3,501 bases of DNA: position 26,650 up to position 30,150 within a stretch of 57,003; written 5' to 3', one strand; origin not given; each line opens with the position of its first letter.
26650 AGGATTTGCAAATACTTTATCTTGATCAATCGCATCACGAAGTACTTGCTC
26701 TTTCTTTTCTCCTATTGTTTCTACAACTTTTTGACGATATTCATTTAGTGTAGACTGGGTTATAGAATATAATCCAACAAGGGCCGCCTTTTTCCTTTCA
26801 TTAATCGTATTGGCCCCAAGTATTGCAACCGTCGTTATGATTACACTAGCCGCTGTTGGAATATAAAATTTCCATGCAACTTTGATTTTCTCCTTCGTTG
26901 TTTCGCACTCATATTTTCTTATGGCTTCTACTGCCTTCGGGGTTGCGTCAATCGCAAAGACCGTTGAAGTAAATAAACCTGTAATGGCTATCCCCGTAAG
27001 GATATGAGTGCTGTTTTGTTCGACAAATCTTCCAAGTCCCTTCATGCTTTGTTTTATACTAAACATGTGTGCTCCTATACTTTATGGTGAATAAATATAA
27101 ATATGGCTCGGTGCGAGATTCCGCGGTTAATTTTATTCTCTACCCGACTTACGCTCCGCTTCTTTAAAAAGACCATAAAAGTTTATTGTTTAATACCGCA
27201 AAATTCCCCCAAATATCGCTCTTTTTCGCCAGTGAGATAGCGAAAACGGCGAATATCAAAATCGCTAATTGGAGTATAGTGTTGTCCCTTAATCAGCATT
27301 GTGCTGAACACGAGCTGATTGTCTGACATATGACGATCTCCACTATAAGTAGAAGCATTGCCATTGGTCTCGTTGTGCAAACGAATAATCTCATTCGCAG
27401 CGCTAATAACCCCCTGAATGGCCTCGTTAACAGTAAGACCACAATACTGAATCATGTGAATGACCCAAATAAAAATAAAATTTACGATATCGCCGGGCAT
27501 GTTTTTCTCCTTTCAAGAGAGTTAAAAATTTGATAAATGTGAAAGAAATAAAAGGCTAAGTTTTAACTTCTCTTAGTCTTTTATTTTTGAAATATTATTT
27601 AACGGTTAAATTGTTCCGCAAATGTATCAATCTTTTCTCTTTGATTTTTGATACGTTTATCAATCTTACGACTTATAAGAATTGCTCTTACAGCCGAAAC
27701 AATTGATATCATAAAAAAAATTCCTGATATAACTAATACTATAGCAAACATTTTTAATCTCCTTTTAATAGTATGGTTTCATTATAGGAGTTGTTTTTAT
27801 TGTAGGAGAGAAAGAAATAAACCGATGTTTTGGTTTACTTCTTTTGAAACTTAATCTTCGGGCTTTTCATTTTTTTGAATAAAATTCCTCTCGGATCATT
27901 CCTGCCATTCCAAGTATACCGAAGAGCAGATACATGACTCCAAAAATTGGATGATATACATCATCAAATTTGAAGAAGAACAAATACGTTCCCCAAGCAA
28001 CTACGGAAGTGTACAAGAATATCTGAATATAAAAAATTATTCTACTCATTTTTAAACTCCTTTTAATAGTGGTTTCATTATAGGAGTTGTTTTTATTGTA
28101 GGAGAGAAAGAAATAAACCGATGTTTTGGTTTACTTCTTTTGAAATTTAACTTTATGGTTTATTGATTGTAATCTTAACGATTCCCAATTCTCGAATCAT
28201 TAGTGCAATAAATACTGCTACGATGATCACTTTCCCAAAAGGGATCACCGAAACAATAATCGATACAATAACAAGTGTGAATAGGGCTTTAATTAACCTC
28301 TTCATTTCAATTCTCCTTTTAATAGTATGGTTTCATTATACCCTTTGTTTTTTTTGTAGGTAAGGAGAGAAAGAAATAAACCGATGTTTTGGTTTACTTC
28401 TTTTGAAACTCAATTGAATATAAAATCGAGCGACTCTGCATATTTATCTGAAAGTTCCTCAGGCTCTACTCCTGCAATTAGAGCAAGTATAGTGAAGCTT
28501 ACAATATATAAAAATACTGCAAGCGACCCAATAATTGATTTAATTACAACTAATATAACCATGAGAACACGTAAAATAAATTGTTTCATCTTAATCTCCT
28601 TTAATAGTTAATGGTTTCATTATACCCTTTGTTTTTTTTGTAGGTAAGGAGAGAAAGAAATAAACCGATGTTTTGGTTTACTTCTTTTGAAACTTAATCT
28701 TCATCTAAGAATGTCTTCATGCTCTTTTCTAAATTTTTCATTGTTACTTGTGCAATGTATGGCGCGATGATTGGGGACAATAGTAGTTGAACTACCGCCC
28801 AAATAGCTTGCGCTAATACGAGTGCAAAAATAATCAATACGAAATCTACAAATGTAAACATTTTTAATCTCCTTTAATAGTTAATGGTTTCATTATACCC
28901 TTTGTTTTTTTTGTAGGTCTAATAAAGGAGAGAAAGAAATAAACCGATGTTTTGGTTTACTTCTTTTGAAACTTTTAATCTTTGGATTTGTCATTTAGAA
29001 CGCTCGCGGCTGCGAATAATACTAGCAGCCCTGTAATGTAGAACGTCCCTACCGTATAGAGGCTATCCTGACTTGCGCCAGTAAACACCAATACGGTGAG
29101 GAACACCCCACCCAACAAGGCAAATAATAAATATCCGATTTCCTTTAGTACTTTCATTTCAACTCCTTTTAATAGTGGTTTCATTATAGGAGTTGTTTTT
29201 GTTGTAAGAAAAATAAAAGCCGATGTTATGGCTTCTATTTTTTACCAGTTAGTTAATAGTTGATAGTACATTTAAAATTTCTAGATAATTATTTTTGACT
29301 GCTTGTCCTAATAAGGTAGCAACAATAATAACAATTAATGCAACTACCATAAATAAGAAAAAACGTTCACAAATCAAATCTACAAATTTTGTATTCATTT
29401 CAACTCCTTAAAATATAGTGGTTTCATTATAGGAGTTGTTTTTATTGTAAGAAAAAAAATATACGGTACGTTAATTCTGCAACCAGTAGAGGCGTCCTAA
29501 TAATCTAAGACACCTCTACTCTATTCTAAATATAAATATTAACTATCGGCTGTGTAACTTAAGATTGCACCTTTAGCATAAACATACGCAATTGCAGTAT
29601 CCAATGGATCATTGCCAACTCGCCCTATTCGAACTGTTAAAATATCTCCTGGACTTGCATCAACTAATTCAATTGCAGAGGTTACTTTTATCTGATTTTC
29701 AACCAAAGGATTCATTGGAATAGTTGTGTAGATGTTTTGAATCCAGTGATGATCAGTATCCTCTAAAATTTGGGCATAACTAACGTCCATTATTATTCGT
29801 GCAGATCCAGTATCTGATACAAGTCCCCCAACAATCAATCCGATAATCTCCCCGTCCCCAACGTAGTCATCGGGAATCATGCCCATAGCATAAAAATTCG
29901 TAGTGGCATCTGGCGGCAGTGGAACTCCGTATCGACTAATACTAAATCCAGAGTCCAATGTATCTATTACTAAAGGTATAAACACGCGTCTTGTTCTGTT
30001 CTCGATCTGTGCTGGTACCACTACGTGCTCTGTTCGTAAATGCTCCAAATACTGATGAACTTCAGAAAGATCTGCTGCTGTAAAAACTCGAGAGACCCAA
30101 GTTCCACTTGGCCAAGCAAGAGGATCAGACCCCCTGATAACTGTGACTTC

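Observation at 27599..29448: An array of seven unrelated mini membrane-protein genes, each bracketed by a conserved terminator-plus-promoter cassette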

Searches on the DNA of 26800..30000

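Call 77: search_rna_families(source=window, start=26800, end=30000, threshold=evalue, max_evalue=1)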
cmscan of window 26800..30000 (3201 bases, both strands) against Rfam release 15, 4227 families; matches with E-value up to 1: 1.
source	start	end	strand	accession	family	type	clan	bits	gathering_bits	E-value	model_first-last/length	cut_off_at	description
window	29319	29368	+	RF01675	CrcZ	Gene; sRNA;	-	16.7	95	0.14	1-398/398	no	Pseudomonas sRNA CrcZ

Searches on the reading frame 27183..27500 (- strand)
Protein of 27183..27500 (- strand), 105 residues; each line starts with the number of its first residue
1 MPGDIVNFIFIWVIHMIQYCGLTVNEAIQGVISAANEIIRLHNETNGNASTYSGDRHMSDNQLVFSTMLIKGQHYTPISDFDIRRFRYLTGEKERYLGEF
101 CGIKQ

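Call 15: search_protein_families(library=phrogs, proteins=[window:27183-27500:-], max_evalue=0.001)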
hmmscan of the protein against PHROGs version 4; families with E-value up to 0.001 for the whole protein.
window:27183-27500:- (105 aa): 0 families

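Call 23: find_encoding_contigs(protein=window:27183-27500:-, flank=6000, max_places=10)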
Protein window:27183-27500:- (105 aa): 2 contigs read that carry it; 2 places shown.
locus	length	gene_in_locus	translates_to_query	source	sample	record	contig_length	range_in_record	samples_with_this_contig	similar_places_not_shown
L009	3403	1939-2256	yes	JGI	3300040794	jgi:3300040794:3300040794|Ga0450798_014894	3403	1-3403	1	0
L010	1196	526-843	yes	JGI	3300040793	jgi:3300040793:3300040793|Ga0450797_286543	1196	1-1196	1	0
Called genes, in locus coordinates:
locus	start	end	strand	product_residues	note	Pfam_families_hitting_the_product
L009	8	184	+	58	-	-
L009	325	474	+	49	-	-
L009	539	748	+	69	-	-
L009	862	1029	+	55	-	-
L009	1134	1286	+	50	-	-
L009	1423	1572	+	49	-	-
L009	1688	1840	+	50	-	-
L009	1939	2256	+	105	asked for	-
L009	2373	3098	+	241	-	PF19880:DUF6353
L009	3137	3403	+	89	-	?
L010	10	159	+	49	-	-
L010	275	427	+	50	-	-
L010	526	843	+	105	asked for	-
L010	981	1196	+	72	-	?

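Call 101: search_protein_families(library=pfam, proteins=[window:27183-27500:-], max_evalue=1)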
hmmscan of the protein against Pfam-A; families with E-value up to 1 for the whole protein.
window:27183-27500:- (105 aa): 0 families

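Call 102: search_protein_families(library=padloc, proteins=[window:27183-27500:-], max_evalue=1)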
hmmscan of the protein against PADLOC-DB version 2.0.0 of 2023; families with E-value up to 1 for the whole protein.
window:27183-27500:- (105 aa): 0 families

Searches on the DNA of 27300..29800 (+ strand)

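Call 4: search_dna_similar(query=window:27300-29800:+, collection=phages, mode=near, max_rows=40)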
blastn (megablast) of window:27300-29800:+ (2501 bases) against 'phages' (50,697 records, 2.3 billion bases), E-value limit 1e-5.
No match.

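Call 6: search_dna_similar(query=window:27300-29800:+, collection=phages, mode=distant, max_rows=30)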
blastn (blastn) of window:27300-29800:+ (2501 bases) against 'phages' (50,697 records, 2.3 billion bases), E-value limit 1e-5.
No match.

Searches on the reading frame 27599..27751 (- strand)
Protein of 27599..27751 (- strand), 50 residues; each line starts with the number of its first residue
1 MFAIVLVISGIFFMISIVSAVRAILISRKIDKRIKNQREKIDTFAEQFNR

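Call 17: search_protein_families(library=phrogs, proteins=[window:27602-27751:-], max_evalue=10)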
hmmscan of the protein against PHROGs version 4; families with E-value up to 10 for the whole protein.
seq(50 aa): 4 families
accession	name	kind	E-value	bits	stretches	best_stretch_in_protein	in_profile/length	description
phrog_32426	-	unknown function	0.053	15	1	6-45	57-96/100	-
phrog_6562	-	unknown function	0.098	13.5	1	1-43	1-44/135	-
phrog_27329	-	unknown function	0.12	13.5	1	11-36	12-37/56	-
phrog_17699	-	unknown function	0.16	13.5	1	1-42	4-45/93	-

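Call 28: find_encoding_contigs(protein=window:27599-27751:-, flank=6000, max_places=10)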
Protein window:27599-27751:- (50 aa): 2 contigs read that carry it; 2 places shown.
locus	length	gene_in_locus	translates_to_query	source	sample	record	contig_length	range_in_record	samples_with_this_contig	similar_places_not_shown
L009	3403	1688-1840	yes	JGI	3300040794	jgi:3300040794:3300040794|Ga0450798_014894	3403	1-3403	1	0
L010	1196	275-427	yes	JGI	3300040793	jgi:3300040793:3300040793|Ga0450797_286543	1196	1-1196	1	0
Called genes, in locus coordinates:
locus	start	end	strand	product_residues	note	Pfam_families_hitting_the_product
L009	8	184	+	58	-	-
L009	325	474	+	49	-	-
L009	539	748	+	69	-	-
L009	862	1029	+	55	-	-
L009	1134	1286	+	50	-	-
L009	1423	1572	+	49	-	-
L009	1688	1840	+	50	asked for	-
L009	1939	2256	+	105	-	-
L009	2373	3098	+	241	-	PF19880:DUF6353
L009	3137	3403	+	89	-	?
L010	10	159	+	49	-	-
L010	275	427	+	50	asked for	-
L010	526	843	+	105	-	-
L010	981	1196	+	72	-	?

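Call 101: search_protein_families(library=pfam, proteins=[window:27602-27751:-], max_evalue=1)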
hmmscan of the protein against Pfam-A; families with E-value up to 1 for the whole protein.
seq(50 aa): 3 families
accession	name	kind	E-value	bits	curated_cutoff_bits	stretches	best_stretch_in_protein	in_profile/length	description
PF05978.22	UNC-93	-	0.085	12.4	22.9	1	7-49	136-178/379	Ion channel regulatory protein UNC-93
PF15883.10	DUF4736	-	0.1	12.7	27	1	1-50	34-83/186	Domain of unknown function (DUF4736)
PF17231.7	DUF5305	-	0.13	12.1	29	1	3-46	117-161/217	Family of unknown function (DUF5305)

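Call 102: search_protein_families(library=padloc, proteins=[window:27602-27751:-], max_evalue=1)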
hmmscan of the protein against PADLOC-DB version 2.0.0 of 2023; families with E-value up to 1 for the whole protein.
seq(50 aa): 1 family
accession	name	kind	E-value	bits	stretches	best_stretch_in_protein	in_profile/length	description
PDLC02003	SAVED2--SAVED_TM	-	0.01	13.3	1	3-43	76-116/348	-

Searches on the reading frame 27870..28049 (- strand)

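Call 17: search_protein_families(library=phrogs, proteins=[window:27870-28049:-], max_evalue=10)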
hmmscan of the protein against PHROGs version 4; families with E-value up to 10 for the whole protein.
seq(60 aa): 1 family
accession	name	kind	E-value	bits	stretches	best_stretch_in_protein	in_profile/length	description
phrog_26376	-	unknown function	1.9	9.6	1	2-29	70-97/131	-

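Call 101: search_protein_families(library=pfam, proteins=[window:27870-28049:-], max_evalue=1)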
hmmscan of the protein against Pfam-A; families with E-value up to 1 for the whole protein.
seq(60 aa): 0 families

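Call 102: search_protein_families(library=padloc, proteins=[window:27870-28049:-], max_evalue=1)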
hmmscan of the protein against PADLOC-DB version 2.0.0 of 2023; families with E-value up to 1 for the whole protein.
seq(60 aa): 0 families

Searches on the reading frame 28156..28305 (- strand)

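Call 17: search_protein_families(library=phrogs, proteins=[window:28156-28305:-], max_evalue=10)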
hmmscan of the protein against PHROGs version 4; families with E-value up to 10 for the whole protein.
seq(50 aa): 5 families
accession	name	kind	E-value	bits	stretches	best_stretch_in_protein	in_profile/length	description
phrog_28140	-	unknown function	0.41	12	1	1-29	44-72/80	-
phrog_13188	-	unknown function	0.47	11.5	1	4-37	9-42/90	-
phrog_29470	-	unknown function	0.54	11.6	1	4-36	75-107/128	-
phrog_1930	-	unknown function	1.7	9.8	1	4-34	12-42/71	-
phrog_19709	-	unknown function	2.6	9.1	1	26-40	8-22/47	-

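Call 101: search_protein_families(library=pfam, proteins=[window:28156-28305:-], max_evalue=1)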
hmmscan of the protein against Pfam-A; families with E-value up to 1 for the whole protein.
seq(50 aa): 1 family
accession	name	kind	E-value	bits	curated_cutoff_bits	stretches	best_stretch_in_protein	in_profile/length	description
PF02453.23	Reticulon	-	0.069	13.5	31.8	1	2-36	104-138/157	Reticulon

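Call 102: search_protein_families(library=padloc, proteins=[window:28156-28305:-], max_evalue=1)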
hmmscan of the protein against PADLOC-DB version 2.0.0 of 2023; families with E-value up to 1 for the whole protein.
seq(50 aa): 0 families

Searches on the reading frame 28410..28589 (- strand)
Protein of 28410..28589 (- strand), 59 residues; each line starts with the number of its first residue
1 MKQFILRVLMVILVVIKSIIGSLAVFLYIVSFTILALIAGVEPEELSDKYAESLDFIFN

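Call 17: search_protein_families(library=phrogs, proteins=[window:28413-28589:-], max_evalue=10)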
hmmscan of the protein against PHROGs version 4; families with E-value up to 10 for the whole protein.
seq(59 aa): 1 family
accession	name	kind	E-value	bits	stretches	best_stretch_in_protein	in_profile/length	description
phrog_25076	-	moron, auxiliary metabolic gene and host takeover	0.16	12.9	1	1-44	1-43/120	membrane protein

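Call 26: find_encoding_contigs(protein=window:28410-28589:-, flank=6000, max_places=10)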
Protein window:28410-28589:- (59 aa): no gene with exactly this product is on record in the collection.

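Call 101: search_protein_families(library=pfam, proteins=[window:28413-28589:-], max_evalue=1)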
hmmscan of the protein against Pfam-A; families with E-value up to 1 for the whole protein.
seq(59 aa): 1 family
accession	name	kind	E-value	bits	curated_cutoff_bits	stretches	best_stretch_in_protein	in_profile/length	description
PF14333.11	DUF4389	-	0.00081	19.7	25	1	4-56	4-56/76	Domain of unknown function (DUF4389)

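Call 102: search_protein_families(library=padloc, proteins=[window:28413-28589:-], max_evalue=1)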
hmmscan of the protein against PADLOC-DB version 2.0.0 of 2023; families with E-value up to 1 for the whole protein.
seq(59 aa): 0 families

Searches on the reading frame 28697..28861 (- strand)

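Call 17: search_protein_families(library=phrogs, proteins=[window:28697-28861:-], max_evalue=10)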
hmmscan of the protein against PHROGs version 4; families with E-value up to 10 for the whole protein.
seq(55 aa): 4 families
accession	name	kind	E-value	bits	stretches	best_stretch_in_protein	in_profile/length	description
phrog_18143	-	unknown function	0.19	12.8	1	9-42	10-43/69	-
phrog_2143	-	unknown function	0.2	12.4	1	9-54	7-51/186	-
phrog_6131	-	unknown function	0.32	12.2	1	7-37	12-42/85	-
phrog_9201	-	unknown function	0.5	11.5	1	19-33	28-42/55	-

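Call 101: search_protein_families(library=pfam, proteins=[window:28697-28861:-], max_evalue=1)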
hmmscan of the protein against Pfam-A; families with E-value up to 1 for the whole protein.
seq(55 aa): 2 families
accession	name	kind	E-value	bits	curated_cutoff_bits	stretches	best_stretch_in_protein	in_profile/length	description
PF01741.23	MscL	-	0.082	13.7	27.4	1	13-45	20-53/123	Large-conductance mechanosensitive channel, MscL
PF24027.1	DUF7338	-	0.24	11.5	27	1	10-54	8-51/180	Family of unknown function (DUF7338)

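Call 102: search_protein_families(library=padloc, proteins=[window:28697-28861:-], max_evalue=1)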
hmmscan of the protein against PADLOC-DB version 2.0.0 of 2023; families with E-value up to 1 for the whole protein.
seq(55 aa): 0 families
